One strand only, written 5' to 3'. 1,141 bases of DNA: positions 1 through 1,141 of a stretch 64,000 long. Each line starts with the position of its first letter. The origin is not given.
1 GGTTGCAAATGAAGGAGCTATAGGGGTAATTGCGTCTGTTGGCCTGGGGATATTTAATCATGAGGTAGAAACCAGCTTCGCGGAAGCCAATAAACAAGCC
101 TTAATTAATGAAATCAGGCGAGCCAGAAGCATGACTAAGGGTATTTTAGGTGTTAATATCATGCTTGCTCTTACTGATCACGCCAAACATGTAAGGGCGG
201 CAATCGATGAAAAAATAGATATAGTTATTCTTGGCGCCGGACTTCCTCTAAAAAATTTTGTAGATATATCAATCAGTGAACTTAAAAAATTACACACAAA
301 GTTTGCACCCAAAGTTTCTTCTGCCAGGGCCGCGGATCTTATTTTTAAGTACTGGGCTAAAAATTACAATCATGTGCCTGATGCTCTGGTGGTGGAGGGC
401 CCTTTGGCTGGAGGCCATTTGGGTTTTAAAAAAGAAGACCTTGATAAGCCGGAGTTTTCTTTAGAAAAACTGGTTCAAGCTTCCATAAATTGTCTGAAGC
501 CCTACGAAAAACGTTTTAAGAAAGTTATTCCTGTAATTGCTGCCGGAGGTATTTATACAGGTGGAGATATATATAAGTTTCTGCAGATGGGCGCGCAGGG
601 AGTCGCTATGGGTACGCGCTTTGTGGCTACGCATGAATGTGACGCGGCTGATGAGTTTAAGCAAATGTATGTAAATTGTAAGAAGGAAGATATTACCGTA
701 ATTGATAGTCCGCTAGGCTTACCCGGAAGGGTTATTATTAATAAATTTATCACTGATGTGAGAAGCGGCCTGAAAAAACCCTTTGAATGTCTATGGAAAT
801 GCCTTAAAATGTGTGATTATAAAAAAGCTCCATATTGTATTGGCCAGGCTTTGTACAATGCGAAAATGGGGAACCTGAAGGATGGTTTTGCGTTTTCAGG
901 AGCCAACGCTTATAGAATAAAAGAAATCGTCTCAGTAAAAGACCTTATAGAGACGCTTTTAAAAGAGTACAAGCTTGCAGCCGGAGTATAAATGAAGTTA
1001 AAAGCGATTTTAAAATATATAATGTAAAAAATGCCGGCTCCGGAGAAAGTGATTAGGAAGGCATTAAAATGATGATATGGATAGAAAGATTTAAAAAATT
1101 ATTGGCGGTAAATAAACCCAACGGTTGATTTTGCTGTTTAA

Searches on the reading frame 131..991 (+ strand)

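Call 75: search_protein_families(library=pfam, proteins=[window:131-991:+], max_evalue=0.0001)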
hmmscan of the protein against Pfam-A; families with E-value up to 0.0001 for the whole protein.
window:131-991:+ (286 aa): 4 families
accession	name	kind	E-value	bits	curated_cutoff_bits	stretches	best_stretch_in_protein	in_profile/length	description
PF03060.21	NMO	-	3.3e-45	155.4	28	1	5-279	91-331/331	Nitronate monooxygenase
PF01070.24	FMN_dh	-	5.5e-07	29.4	24.9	1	116-176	257-317/350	FMN-dependent dehydrogenase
PF00478.31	IMPDH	-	1.3e-06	28.1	25.6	1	130-174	205-249/345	IMP dehydrogenase / GMP reductase domain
PF01180.27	DHO_dh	-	2.3e-06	27.5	27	1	112-165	220-273/291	Dihydroorotate dehydrogenase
